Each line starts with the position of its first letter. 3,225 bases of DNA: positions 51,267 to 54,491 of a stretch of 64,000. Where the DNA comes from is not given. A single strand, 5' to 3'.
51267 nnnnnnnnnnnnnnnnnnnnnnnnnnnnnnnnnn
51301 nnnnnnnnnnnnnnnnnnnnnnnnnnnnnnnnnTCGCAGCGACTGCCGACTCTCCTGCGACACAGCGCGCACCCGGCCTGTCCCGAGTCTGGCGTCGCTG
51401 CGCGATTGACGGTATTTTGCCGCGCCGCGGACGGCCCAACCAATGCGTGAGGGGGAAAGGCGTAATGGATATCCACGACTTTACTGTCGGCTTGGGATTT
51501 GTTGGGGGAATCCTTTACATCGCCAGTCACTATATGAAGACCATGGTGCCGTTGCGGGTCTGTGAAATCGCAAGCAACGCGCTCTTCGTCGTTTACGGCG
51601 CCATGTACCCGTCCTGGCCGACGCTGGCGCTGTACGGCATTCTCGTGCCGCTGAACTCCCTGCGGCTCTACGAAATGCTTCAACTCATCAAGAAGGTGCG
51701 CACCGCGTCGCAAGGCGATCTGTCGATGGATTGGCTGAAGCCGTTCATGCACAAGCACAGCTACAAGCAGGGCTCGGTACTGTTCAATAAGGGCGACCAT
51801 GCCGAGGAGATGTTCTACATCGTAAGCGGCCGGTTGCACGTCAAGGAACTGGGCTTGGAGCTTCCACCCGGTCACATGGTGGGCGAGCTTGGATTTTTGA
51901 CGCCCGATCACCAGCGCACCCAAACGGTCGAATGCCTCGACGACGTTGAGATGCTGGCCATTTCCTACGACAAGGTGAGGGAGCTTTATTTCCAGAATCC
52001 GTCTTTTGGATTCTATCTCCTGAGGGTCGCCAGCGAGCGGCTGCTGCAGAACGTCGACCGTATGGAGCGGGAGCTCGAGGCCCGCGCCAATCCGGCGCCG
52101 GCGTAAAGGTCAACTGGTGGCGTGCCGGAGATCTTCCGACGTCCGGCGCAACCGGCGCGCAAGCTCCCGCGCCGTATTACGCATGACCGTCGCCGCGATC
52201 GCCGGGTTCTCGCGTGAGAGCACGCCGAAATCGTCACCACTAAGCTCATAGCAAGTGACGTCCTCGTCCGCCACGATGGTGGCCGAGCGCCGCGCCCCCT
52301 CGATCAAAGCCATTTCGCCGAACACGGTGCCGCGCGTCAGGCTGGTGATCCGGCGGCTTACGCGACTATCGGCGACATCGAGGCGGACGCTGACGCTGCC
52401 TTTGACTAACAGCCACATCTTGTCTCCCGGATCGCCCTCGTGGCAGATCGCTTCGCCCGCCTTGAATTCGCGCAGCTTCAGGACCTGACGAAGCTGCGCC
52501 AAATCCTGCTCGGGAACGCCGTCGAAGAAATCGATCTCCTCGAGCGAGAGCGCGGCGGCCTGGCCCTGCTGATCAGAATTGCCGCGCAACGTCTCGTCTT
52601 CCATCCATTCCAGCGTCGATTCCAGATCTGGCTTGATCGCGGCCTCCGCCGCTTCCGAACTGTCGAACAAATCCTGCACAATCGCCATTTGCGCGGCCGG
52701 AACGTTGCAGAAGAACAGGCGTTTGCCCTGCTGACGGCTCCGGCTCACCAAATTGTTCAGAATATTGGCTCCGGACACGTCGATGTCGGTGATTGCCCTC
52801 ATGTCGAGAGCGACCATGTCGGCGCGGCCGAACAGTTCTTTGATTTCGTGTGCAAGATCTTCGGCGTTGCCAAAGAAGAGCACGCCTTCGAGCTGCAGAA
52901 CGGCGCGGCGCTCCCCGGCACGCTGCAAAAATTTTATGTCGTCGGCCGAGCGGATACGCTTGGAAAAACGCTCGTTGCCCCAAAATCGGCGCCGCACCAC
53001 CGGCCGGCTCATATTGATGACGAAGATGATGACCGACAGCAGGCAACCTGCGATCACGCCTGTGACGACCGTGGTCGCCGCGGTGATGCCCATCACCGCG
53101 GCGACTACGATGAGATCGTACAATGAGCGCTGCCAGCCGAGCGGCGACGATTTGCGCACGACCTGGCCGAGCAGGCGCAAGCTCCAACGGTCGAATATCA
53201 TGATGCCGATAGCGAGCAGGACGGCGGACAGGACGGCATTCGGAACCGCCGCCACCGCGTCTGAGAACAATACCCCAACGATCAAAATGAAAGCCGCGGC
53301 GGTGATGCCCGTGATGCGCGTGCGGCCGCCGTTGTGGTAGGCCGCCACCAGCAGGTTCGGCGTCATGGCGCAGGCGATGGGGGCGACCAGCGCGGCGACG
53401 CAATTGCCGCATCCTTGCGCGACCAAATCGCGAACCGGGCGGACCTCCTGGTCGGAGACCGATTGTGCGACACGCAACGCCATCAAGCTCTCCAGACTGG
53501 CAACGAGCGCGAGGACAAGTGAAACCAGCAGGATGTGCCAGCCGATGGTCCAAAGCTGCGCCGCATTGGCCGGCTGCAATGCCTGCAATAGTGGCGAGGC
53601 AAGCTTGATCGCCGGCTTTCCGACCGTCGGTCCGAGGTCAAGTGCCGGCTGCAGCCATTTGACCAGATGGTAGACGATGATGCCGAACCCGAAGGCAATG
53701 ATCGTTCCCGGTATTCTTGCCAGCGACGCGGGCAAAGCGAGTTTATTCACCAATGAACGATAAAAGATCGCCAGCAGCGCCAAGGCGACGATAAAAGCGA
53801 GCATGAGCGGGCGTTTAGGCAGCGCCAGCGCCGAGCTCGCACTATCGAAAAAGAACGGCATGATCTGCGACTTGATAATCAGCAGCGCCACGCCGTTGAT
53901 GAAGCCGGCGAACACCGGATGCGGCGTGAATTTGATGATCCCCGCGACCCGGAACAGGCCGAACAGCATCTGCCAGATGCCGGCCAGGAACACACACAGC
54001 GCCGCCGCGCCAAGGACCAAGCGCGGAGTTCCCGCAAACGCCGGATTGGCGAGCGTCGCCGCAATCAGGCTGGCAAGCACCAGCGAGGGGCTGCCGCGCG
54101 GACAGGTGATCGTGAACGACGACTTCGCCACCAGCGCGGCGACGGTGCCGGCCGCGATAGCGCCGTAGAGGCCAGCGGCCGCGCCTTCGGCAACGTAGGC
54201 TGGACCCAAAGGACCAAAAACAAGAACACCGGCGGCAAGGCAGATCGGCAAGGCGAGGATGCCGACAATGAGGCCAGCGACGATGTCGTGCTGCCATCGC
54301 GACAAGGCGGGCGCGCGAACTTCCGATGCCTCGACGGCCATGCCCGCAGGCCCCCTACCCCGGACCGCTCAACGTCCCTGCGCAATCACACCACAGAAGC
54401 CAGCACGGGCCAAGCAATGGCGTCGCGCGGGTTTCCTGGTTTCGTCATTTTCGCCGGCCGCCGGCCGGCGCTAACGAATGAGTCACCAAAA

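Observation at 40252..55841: Candidate cAMP-governed Lap-like surface-adhesion system (cyclase, hydrolase, four cNMP effectors, T1SS adhesin, LapG-like protease)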

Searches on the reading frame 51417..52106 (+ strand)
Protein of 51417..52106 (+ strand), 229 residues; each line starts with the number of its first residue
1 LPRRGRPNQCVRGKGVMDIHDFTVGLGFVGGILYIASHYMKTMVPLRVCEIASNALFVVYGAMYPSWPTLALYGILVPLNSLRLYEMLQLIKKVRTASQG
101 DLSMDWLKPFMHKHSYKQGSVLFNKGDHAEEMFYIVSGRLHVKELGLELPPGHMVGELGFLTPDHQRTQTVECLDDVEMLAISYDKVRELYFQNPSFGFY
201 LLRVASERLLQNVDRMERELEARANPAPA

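Call 3: search_protein_families(library=pfam, proteins=[window:51417-52106:+], max_evalue=0.01)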
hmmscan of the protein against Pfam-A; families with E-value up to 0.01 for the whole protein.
window:51417-52106:+ (229 aa): 1 family
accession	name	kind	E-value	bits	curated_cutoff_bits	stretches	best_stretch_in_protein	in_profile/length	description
PF00027.35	cNMP_binding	-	2e-15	56.9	27.5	1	114-194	2-89/89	Cyclic nucleotide-binding domain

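Call 8: search_protein_families(library=ncbifam, proteins=[window:51417-52106:+], max_evalue=0.01)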
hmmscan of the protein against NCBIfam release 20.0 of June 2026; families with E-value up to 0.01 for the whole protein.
window:51417-52106:+ (229 aa): 5 families
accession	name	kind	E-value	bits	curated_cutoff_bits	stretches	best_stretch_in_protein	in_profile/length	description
NF008732.0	PRK11753.1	equivalog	1.3e-13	50.9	266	1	96-216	8-136/214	cAMP-activated global transcriptional regulator CRP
NF058543.1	ActPatMycb56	equivalog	4.5e-05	22.4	460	1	115-215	23-128/317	acetyltransferase Pat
TIGR03896.1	cyc_nuc_ocin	subfamily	8.3e-05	22.1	161.05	1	101-203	151-260/317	bacteriocin-type transport-associated protein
NF007707.0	PRK10402.1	subfamily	0.0004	20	180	1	107-215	27-142/226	transcriptional regulator YeiL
NF041163.2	encap_f2b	equivalog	0.0075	15.4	400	0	104-210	88-202/450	family 2B encapsulin nanocompartment shell protein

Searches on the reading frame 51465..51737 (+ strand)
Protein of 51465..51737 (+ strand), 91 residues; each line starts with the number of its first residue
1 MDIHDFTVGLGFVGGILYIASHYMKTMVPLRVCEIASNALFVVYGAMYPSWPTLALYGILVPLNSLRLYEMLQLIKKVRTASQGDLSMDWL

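Call 73: search_protein_families(library=pfam, proteins=[window:51465-51737:+], max_evalue=10)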
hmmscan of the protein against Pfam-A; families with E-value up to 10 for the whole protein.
seq(91 aa): 1 family
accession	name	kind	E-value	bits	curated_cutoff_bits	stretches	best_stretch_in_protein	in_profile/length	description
PF10688.14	Imp-YgjV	-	0.019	15.2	23.5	1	5-70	89-154/159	Bacterial inner membrane protein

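Call 74: search_protein_families(library=ncbifam, proteins=[window:51465-51737:+], max_evalue=10)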
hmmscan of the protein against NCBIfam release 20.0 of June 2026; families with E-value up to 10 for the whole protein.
seq(91 aa): 0 families

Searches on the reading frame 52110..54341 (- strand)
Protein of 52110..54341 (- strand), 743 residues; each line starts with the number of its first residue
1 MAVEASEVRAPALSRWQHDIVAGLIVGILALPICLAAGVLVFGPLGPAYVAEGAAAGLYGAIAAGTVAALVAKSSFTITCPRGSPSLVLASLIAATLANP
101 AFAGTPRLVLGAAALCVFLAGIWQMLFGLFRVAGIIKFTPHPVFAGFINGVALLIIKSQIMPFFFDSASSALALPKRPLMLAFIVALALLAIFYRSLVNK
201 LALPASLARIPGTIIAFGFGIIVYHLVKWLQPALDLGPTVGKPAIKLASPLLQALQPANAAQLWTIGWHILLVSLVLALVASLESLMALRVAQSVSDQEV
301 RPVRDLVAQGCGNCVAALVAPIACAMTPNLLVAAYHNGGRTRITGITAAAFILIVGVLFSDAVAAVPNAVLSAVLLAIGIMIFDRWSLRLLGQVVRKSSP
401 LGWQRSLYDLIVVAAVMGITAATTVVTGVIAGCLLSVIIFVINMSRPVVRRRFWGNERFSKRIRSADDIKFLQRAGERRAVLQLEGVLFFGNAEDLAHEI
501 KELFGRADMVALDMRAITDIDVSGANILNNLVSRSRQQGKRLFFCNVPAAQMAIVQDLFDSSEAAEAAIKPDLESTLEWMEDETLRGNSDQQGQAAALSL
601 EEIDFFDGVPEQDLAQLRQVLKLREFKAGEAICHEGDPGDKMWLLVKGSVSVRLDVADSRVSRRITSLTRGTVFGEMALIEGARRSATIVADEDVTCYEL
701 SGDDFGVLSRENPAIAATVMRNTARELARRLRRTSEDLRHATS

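Call 3: search_protein_families(library=pfam, proteins=[window:52110-54341:-], max_evalue=0.01)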
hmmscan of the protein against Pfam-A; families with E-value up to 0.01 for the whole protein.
window:52110-54341:- (743 aa): 4 families
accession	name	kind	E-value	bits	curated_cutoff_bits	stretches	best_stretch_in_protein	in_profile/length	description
PF00916.26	Sulfate_transp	-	5.3e-31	108.2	23.2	1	17-384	2-359/380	Sulfate permease family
PF00027.35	cNMP_binding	-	8.2e-21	74.2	27.5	1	624-708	2-85/89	Cyclic nucleotide-binding domain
PF01740.26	STAS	-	2.1e-09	37.5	22.6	1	480-550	11-83/106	STAS domain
PF13466.11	STAS_2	-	6.5e-07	29.9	29.2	1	482-555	1-74/80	STAS domain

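Call 8: search_protein_families(library=ncbifam, proteins=[window:52110-54341:-], max_evalue=0.01)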
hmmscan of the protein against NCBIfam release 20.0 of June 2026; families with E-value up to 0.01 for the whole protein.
window:52110-54341:- (743 aa): 12 families
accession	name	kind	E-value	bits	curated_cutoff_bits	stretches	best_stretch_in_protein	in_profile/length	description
TIGR00815.1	sulP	subfamily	1.1e-41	142.9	380.45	1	14-550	12-539/565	sulfate permease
NF050096.1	BicarbTportBicA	equivalog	8e-41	140.2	880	1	16-545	12-508/547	bicarbonate transporter BicA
NF008660.1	PRK11660.1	equivalog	1.1e-26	93.3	614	1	11-555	24-540/572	C4-dicarboxylic acid transporter DauA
NF058543.1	ActPatMycb56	equivalog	2.8e-13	49.4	460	1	603-727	1-122/317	acetyltransferase Pat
NF008732.0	PRK11753.1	equivalog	1.4e-11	44.2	266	1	613-738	15-136/214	cAMP-activated global transcriptional regulator CRP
NF041163.2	encap_f2b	equivalog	9.5e-11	41.5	400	1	589-728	62-202/450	family 2B encapsulin nanocompartment shell protein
TIGR03896.1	cyc_nuc_ocin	subfamily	1.3e-10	41.2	161.05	1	617-736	4-126/317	bacteriocin-type transport-associated protein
NF007707.0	PRK10402.1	subfamily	7.7e-06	25.7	180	1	617-701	27-110/226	transcriptional regulator YeiL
NF002134.0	PRK00971.1-4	equivalog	3.2e-05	22.9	557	1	474-546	324-396/429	glutaminase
NF045989.1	TransRegFnrLRhodb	equivalog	0.0055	16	300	1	611-727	26-138/245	transcriptional regulator FnrL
TIGR00377.1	ant_ant_sig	superfamily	0.0064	16.4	53.45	0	478-548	12-84/108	anti-sigma factor antagonist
NF050806.1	TransRegFixKCaul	equivalog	0.0074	15.5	300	0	623-728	25-126/215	transcriptional regulator FixK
